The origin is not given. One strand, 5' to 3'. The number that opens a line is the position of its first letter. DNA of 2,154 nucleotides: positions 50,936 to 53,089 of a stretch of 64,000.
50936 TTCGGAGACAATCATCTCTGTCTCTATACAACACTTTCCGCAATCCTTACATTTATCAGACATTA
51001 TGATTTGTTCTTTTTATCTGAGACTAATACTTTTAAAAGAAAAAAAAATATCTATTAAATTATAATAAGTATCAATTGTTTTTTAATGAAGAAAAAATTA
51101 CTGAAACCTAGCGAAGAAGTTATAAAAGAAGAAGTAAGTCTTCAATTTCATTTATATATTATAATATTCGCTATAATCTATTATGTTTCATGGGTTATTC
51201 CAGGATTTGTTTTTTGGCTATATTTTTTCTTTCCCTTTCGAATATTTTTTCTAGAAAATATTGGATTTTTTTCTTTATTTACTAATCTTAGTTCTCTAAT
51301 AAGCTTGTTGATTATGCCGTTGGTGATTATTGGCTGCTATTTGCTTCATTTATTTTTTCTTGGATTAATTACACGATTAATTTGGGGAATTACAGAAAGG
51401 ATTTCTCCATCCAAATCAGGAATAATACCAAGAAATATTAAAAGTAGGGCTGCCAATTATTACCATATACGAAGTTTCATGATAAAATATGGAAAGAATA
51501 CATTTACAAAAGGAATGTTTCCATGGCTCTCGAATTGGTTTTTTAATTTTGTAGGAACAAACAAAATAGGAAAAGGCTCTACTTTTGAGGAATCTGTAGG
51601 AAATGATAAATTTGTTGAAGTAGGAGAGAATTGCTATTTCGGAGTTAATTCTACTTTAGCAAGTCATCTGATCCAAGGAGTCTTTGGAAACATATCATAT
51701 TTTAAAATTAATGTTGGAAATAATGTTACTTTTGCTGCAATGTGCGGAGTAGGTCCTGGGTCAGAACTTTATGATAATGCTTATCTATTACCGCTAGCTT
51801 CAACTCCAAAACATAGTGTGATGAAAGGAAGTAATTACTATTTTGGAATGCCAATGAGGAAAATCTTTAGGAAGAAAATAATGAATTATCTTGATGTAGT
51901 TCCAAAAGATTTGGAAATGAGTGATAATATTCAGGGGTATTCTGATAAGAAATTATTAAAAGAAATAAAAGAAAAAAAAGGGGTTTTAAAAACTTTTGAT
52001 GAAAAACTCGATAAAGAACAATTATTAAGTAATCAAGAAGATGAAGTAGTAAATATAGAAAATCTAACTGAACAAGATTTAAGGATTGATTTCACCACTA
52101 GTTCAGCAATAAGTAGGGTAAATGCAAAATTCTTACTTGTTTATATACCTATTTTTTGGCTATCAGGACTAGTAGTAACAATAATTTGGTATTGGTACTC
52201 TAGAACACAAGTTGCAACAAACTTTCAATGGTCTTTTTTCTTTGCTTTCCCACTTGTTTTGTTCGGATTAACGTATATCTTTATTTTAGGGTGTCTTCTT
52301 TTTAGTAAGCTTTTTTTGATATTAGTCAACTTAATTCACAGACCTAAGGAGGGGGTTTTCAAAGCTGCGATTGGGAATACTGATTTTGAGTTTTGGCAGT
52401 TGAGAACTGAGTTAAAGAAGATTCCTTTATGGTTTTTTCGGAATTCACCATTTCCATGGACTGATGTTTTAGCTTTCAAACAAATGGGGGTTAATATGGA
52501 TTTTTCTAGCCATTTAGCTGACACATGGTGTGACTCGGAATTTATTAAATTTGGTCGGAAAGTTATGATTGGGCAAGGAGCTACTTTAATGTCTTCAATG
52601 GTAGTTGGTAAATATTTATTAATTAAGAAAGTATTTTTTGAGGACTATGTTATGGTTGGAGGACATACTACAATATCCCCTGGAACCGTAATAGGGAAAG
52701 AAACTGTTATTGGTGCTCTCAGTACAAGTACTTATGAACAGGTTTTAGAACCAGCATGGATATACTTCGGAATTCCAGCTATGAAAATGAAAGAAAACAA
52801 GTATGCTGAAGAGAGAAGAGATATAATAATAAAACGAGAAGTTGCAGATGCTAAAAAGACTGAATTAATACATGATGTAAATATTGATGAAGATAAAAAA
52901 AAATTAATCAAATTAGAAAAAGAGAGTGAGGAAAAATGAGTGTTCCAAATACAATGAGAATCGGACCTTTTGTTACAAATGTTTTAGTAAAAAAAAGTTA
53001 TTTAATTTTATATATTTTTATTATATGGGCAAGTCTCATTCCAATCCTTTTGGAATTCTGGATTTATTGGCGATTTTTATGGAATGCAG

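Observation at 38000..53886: Three loci of stand-alone (TM hairpin + left-handed beta-helix) x3 modules, resembling the polymerising half of epsilon-poly-lysine synthetase without its A/T domains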

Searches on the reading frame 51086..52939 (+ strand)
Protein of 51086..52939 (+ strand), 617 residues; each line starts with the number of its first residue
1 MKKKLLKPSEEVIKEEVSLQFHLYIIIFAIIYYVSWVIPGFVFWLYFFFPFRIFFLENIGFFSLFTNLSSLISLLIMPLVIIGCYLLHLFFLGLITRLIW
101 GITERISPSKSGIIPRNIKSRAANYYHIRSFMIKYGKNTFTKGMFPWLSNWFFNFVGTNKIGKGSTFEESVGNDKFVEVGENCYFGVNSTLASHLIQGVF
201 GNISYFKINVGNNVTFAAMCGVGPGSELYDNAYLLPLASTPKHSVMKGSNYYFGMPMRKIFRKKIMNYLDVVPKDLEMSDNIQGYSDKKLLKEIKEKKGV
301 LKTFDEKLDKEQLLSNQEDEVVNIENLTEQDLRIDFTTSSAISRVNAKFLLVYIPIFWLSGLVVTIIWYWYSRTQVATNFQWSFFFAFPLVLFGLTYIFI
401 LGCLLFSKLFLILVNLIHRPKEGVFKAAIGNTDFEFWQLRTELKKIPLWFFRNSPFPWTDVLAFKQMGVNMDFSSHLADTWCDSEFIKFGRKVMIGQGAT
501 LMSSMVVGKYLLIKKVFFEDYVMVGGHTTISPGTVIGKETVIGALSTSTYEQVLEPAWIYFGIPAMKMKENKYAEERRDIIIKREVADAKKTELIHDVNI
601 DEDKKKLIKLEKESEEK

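Call 3: search_protein_families(library=ncbifam, proteins=[window:51086-52939:+], max_evalue=1)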
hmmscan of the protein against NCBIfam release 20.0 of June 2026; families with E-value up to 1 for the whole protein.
window:51086-52939:+ (617 aa): 18 families
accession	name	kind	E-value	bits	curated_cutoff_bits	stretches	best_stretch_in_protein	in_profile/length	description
NF058585.1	HptprglPActTf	PfamEq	1.8e-14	53.7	300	2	484-567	75-156/172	heptaprenylglyceryl phosphate O-acetyltransferase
TIGR02353.1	NRPS_term_dom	equivalog_domain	6.6e-13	47.9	423.1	2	416-578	64-224/695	Pls/PosA family non-ribosomal peptide synthetase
NF007797.0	PRK10502.1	subfamily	1.5e-07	31.2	192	1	488-571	94-179/183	WcaF family extracellular polysaccharide biosynthesis acetyltransferase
TIGR01853.1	lipid_A_lpxD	equivalog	6.6e-07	28.6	242.5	3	487-538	123-175/325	UDP-3-O-(3-hydroxymyristoyl)glucosamine N-acyltransferase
NF007076.0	PRK09527.1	equivalog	7.1e-06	25.6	347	2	519-570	135-184/203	galactoside O-acetyltransferase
NF002060.0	PRK00892.1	subfamily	5.8e-05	22.3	207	1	489-543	116-171/345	UDP-3-O-(3-hydroxymyristoyl)glucosamine N-acyltransferase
TIGR03570.1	NeuD_NnaD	subfamily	0.0002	21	160.8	1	514-565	152-201/202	NeuD/PglB/VioB family sugar acetyltransferase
NF038307.1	EPS_acetyl_HpsU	equivalog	0.00066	19.3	305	0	177-234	92-151/178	hormogonium polysaccharide biosynthesis acetyltransferase HpsU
NF003657.0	PRK05289.1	equivalog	0.0029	16.8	226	1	494-543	11-61/264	acyl-ACP--UDP-N-acetylglucosamine O-acyltransferase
NF000504.1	stregram_VatH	exception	0.0049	16.8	475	1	520-590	122-189/216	streptogramin A O-acetyltransferase Vat(H)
NF007240.0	PRK09677.1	equivalog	0.0067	15.9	243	1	514-570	129-183/192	putative lipopolysaccharide biosynthesis O-acetyl transferase WbbJ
TIGR03532.1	DapD_Ac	equivalog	0.0077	15.9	231.75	1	489-573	137-216/231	2,3,4,5-tetrahydropyridine-2,6-dicarboxylate N-acetyltransferase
NF000490.1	chloram_CatB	equivalog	0.0086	15.4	350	1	521-584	116-176/210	type B chloramphenicol O-acetyltransferase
NF050158.1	CarbAnhydGPos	equivalog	0.016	14.9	250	1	503-575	75-147/172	gamma carbonic anhydrase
NF007499.0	PRK10092.1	equivalog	0.028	14.2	314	1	512-549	126-163/183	maltose O-acetyltransferase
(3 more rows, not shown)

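Call 4: search_protein_families(library=pfam, proteins=[window:51086-52939:+], max_evalue=1)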
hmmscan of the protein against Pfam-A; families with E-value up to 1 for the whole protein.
window:51086-52939:+ (617 aa): 3 families
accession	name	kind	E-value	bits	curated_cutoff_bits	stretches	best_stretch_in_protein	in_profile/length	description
PF00132.30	Hexapep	-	5e-09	35.9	27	1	519-546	5-32/36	Bacterial transferase hexapeptide (six repeats)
PF14602.12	Hexapep_2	-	0.0014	18.7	27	1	177-190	2-15/34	Hexapeptide repeat of succinyl-transferase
PF25084.1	LbH_EIF2B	-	0.0043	17.5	54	1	489-544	47-101/105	EIF2B subunit epsilon LbH domain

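Call 6: search_solved_structures(query=window:51086-52939:+, max_evalue=1, show_alignments=2)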
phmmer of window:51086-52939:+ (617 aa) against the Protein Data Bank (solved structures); distinct sequences matched with E-value up to 1: 31.
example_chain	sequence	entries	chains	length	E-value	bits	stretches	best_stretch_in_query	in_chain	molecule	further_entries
3vbn_A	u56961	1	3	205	1.1e-06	30.7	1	497-572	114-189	Galactoside O-acetyltransferase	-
3vbl_A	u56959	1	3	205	1.2e-06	30.5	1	498-572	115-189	Galactoside O-acetyltransferase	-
3vbi_A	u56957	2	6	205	1.3e-06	30.4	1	498-572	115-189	Galactoside O-acetyltransferase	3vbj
3vbm_A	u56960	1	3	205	1.3e-06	30.4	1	498-572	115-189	Galactoside O-acetyltransferase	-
3vbp_A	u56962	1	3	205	1.3e-06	30.4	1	498-572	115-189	Galactoside O-acetyltransferase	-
3vbk_A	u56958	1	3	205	1.3e-06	30.4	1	498-572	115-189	Galactoside O-acetyltransferase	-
3r1w_A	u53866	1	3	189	0.014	17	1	505-570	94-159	carbonic anhydrase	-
4e75_A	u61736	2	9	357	0.015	17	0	166-243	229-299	UDP-3-O-acylglucosamine N-acyltransferase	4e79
9qev_A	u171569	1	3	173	0.017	16.8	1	495-571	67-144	Carbonic anhydrase, family 3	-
9qez_D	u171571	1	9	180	0.027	16.1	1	496-571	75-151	Carbonic anhydrase mutant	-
1kqa_A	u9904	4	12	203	0.028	16.1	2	520-570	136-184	GALACTOSIDE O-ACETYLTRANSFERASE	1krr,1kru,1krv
3syc_A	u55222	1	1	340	0.07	14.8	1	16-77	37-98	G protein-activated inward rectifier potassium channel 2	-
3syp_A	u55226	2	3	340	0.07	14.8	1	16-77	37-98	G protein-activated inward rectifier potassium channel 2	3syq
3sya_A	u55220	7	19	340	0.07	14.8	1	16-77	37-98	G protein-activated inward rectifier potassium channel 2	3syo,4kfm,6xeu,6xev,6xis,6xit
3ect_A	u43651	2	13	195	0.11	14.1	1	512-571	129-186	Hexapeptide-repeat containing-acetyltransferase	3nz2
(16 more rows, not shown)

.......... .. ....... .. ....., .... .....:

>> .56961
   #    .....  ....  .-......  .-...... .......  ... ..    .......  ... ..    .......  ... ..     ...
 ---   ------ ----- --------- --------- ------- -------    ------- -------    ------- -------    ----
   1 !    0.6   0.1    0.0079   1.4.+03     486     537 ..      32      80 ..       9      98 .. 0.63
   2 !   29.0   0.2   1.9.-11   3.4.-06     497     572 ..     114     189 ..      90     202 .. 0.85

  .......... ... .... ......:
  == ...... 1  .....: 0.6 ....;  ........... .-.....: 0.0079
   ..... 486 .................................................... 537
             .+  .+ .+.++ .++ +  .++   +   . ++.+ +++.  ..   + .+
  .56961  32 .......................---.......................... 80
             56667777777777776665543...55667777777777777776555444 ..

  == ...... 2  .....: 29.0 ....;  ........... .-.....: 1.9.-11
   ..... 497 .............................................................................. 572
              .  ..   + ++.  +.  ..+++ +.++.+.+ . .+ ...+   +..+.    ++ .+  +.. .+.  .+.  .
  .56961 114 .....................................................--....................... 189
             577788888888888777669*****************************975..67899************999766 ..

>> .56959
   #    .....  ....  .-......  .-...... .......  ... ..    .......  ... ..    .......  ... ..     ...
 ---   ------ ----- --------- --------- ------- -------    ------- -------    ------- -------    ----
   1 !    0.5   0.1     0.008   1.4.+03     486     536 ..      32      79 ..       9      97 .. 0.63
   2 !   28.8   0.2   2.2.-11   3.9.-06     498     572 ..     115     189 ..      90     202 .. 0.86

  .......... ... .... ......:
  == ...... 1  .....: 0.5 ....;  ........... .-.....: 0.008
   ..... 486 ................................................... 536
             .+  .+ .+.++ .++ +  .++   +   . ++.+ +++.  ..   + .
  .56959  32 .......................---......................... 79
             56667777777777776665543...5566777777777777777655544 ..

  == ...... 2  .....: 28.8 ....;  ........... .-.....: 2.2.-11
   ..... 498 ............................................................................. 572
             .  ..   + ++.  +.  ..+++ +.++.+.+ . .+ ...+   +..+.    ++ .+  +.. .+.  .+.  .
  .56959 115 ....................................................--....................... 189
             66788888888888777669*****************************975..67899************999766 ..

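Call 8: find_homologous_proteins(query=window:51086-52939:+, max_evalue=0.001)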
Query window:51086-52939:+ (617 aa): 431 proteins with E <= 0.001 among 8000 candidates; the best 120 are listed.
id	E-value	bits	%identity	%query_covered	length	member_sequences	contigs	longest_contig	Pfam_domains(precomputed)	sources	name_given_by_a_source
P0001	0.0e+0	1402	100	100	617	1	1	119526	PF00132.31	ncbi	-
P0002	0.0e+0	1257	88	100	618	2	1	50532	PF00132.31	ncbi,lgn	ncbi:MAG: hypothetical protein ACFFCV_14620 [Promethearchaeota archaeon]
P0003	0.0e+0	1252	87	100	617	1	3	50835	PF00132.31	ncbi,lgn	ncbi:MAG: hypothetical protein ACFE9Q_09890 [Candidatus Hodarchaeota archaeon]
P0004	0.0e+0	1159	80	99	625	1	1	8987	PF00132.31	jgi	jgi:acetyltransferase-like isoleucine patch superfamily enzyme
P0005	0.0e+0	1157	81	97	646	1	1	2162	PF00132.31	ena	-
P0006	0.0e+0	1152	79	99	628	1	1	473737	PF00132.31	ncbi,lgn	-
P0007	0.0e+0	1143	79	100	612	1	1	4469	PF00132.31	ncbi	ncbi:MAG: acyltransferase [Promethearchaeota archaeon]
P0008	0.0e+0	1142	79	97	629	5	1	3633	PF00132.31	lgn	-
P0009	0.0e+0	1122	78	96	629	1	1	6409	PF00132.31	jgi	-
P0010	0.0e+0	1118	78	96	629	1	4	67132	PF00132.31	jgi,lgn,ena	-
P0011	0.0e+0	1070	75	98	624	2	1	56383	PF00132.31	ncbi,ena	-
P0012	0.0e+0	1070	75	99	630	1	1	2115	PF00132.31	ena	-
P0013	0.0e+0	1059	74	98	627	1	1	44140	PF00132.31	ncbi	-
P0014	0.0e+0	1058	74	98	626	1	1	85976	PF00132.31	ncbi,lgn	ncbi:MAG: hypothetical protein ACFFB0_11315 [Promethearchaeota archaeon]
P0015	0.0e+0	1057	73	99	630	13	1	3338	PF00132.31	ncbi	ncbi:hypothetical protein ES703_65756 [subsurface metagenome]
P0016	0.0e+0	1056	74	99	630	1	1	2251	PF00132.31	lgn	-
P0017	0.0e+0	1034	72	98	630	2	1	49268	PF00132.31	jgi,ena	-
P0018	0.0e+0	1027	72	99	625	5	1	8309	PF00132.31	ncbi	ncbi:MAG: hypothetical protein ACFFDG_11690 [Promethearchaeota archaeon]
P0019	0.0e+0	1026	72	98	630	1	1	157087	PF00132.31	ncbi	-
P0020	0.0e+0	1021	71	99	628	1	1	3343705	-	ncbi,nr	ncbi:MAG: hypothetical protein JSV62_09675 [Promethearchaeota archaeon]|nr:MAG: hypothetical protein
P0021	0.0e+0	1018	69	98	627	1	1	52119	PF00132.31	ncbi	ncbi:MAG: hypothetical protein ACFFA0_10985 [Promethearchaeota archaeon]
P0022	0.0e+0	1017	70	98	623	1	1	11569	PF00132.31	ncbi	ncbi:MAG: hypothetical protein ACFFC3_05075 [Candidatus Odinarchaeota archaeon]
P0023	0.0e+0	1014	70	98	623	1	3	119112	PF00132.31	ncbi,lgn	-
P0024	0.0e+0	1013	70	98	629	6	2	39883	PF14602.13,PF00132.31,PF25087.2,PF25084.2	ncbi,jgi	ncbi:MAG: DapH/DapD/GlmU-related protein [Promethearchaeota archaeon]|jgi:acetyltransferase-like iso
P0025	3.0e-298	1009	69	99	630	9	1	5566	PF00132.31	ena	-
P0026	4.3e-298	1008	71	98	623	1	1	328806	PF00132.31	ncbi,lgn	ncbi:MAG: hypothetical protein ACFFCE_07990 [Promethearchaeota archaeon]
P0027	2.1e-285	966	68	98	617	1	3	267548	PF00132.31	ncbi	ncbi:MAG: hypothetical protein ACFE94_19635 [Candidatus Hodarchaeota archaeon]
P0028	4.4e-284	962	68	99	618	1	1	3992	PF00132.31,PF25087.2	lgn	-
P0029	5.1e-283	958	67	99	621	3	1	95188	PF00132.31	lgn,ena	-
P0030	4.7e-282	955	67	98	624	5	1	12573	PF00132.31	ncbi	-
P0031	8.6e-282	954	67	99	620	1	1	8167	PF00132.31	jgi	jgi:acetyltransferase-like isoleucine patch superfamily enzyme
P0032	3.1e-280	949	67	98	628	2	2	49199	PF00132.31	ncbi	ncbi:MAG: hypothetical protein ACFFDB_07925 [Promethearchaeota archaeon]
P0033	7.9e-279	944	66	98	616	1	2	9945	PF00132.31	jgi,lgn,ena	-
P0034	3.1e-278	943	68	97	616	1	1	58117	PF00132.31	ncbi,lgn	ncbi:MAG: hypothetical protein ACFE9S_02505 [Candidatus Hermodarchaeota archaeon]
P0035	3.3e-278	942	67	98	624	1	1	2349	PF00132.31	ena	-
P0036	1.8e-277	940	66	99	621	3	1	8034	PF00132.31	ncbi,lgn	ncbi:MAG: hypothetical protein ACFFBV_09440 [Promethearchaeota archaeon]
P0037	3.7e-277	939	66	98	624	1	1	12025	PF00132.31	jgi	jgi:acetyltransferase-like isoleucine patch superfamily enzyme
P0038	7.1e-277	938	65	99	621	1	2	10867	PF00132.31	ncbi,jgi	ncbi:MAG: hypothetical protein ACW98X_19015 [Promethearchaeota archaeon]|jgi:acetyltransferase-like 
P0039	1.1e-276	937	66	99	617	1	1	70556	PF00132.31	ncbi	ncbi:MAG: hypothetical protein ACFFA0_08285 [Promethearchaeota archaeon]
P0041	4.3e-276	935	66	98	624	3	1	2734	PF00132.31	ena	-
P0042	7.5e-276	935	66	98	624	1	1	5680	PF00132.31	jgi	jgi:acetyltransferase-like isoleucine patch superfamily enzyme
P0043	1.8e-275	933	66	99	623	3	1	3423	PF00132.31,PF25087.2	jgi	-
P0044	1.9e-275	933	65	99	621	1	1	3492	PF00132.31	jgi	jgi:acetyltransferase-like isoleucine patch superfamily enzyme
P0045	6.9e-275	931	66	97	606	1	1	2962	PF00132.31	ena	-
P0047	2.1e-274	930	66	98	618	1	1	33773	PF00132.31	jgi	-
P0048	3.2e-274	929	66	98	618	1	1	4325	PF00132.31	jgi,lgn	jgi:acetyltransferase-like isoleucine patch superfamily enzyme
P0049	5.6e-274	928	65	99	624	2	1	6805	PF00132.31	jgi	jgi:acetyltransferase-like isoleucine patch superfamily enzyme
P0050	1.1e-273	927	66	98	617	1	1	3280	PF00132.31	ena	-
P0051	1.2e-273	927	65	100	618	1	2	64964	PF00132.31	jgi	jgi:acetyltransferase-like isoleucine patch superfamily enzyme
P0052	1.2e-273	927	65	98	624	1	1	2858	PF00132.31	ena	-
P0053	1.6e-273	927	65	96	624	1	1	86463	PF00132.31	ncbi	-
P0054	2.0e-273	927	65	99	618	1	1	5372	PF00132.31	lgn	-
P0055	2.7e-273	926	66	98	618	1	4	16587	PF00132.31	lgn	-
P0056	4.5e-273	925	65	98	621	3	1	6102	PF00132.31,PF25084.2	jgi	jgi:UDP-3-O-[3-hydroxymyristoyl] glucosamine N-acyltransferase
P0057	4.9e-273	925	65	96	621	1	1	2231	PF00132.31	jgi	-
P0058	6.1e-273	925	64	99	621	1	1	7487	PF00132.31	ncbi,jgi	ncbi:MAG: acyltransferase [Promethearchaeota archaeon]|jgi:acetyltransferase-like isoleucine patch s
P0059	7.1e-273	925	66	98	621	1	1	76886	PF00132.31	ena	-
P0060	1.7e-272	924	65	99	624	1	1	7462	PF00132.31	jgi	jgi:UDP-3-O-[3-hydroxymyristoyl] glucosamine N-acyltransferase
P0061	3.5e-272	923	65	98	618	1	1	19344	PF00132.31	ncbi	-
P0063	7.3e-272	921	65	97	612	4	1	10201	PF00132.31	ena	-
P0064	8.7e-272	921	63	99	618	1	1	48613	PF00132.31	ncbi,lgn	ncbi:MAG: hypothetical protein ACFFA3_12330 [Promethearchaeota archaeon]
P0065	9.5e-272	921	65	98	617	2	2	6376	PF00132.31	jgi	-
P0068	2.4e-271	920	65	98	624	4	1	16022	PF00132.31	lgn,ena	-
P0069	3.9e-271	919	64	99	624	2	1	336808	PF00132.31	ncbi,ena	-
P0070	2.3e-270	917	63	99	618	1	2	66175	PF00132.31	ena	-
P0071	4.7e-269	912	66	98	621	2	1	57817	PF00132.31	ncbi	ncbi:MAG: hypothetical protein ACXAEX_01805 [Promethearchaeota archaeon]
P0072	3.3e-268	909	65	96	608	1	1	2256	PF00132.31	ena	-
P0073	9.8e-268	908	63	99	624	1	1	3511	PF00132.31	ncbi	-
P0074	9.9e-268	908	64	98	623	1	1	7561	PF00132.31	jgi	jgi:acetyltransferase-like isoleucine patch superfamily enzyme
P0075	2.0e-267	907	65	97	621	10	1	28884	PF00132.31,PF25087.2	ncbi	-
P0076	6.5e-266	902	65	98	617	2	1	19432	PF00132.31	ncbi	ncbi:MAG: hypothetical protein ACFFAI_13980 [Promethearchaeota archaeon]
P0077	2.7e-263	893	63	98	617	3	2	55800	PF00132.31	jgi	-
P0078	1.4e-262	891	64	99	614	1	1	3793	PF00132.31,PF25084.2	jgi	-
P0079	3.4e-262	890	63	99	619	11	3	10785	PF00132.31,PF25084.2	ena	-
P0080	3.8e-262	889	63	99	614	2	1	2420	PF00132.31,PF25084.2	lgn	-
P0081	1.4e-261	888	64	98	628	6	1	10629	PF00132.31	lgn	-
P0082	9.5e-261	885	63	99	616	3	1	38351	PF00132.31,PF25087.2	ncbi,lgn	-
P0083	4.6e-260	882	63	98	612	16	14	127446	PF00132.31,PF25084.2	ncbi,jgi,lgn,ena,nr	ncbi:hypothetical protein ES705_13555 [subsurface metagenome]|nr:MAG: hypothetical protein CEE42_026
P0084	4.8e-260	882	64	98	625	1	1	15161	PF00132.31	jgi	jgi:acetyltransferase-like isoleucine patch superfamily enzyme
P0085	5.0e-260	882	63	98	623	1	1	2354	PF00132.31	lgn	-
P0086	2.9e-259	880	64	98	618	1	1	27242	PF00132.31,PF25087.2,PF25084.2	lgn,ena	-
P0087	3.3e-259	880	64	98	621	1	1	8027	PF00132.31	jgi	jgi:acetyltransferase-like isoleucine patch superfamily enzyme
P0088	4.3e-259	879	62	99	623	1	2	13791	PF00132.31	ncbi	ncbi:MAG: hypothetical protein ACFE85_17090 [Candidatus Hodarchaeota archaeon]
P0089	1.4e-258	878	63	98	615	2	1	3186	PF00132.31,PF25087.2,PF25084.2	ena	-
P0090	9.2e-258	875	63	98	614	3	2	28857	PF00132.31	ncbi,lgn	ncbi:MAG: hypothetical protein ACFFEY_10270 [Candidatus Thorarchaeota archaeon]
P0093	3.7e-257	873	61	100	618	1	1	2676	PF00132.31,PF25087.2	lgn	-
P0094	3.9e-257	873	63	97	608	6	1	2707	PF00132.31,PF25087.2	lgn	-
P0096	1.6e-256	871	62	98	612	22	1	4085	PF00132.31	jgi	-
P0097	2.1e-256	870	61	98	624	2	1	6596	PF00132.31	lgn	-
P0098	2.6e-256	870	62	98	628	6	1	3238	PF00132.31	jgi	jgi:acetyltransferase-like isoleucine patch superfamily enzyme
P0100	8.6e-256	868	60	100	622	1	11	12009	PF00132.31,PF25087.2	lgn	-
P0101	9.5e-256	868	62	99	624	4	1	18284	PF00132.31,PF25087.2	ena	-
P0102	1.3e-255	868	61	100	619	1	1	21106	PF00132.31,PF25087.2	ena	-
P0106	4.4e-255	866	62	99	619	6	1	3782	PF00132.31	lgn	-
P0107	4.5e-255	866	60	99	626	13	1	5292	PF00132.31,PF25087.2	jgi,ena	-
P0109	2.4e-254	864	64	46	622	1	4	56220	PF00132.31,PF25087.2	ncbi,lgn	-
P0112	4.9e-254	863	60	99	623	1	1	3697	PF00132.31,PF25087.2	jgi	jgi:UDP-3-O-[3-hydroxymyristoyl] glucosamine N-acyltransferase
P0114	1.4e-253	861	62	98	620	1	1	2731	PF00132.31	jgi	jgi:acetyltransferase-like isoleucine patch superfamily enzyme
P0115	3.7e-253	860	60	99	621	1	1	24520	PF00132.31,PF25087.2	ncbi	-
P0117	7.1e-253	859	62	96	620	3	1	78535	PF00132.31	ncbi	ncbi:MAG: hypothetical protein ACFFBH_07330 [Promethearchaeota archaeon]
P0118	1.9e-252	857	61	100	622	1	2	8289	PF00132.31,PF25087.2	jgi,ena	-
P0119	5.6e-252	856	61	98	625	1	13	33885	PF00132.31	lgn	-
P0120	6.7e-252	856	61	98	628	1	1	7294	PF00132.31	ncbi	-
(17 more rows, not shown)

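Call 21: find_encoding_contigs(protein=P0020, flank=10000, max_places=3)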
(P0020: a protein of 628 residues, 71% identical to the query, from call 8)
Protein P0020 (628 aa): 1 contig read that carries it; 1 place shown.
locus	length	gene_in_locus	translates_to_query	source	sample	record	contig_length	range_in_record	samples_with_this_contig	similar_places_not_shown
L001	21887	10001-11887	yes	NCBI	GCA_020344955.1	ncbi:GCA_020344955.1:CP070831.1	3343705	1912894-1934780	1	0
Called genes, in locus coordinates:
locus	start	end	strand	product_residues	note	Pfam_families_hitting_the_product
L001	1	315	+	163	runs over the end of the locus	-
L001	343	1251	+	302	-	PF03851:UvdE, PF01261:AP_endonuc_2 (weak)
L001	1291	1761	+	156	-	PF12900:Pyridox_ox_2, PF01243:PNPOx_N (weak)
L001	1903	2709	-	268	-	PF18761:Heliorhodopsin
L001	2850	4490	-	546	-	-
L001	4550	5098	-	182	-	PF20122:DUF6512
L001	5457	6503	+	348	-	PF00174:Oxidored_molyb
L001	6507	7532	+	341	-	PF08240:ADH_N, PF16912:Glu_dehyd_C, PF00107:ADH_zinc_N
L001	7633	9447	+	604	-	PF00132:Hexapep (faint)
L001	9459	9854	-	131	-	PF03692:CxxCxxCC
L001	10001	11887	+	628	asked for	-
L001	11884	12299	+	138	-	-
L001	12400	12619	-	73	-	PF03030:H_PPase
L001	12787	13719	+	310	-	PF01925:TauE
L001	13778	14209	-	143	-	-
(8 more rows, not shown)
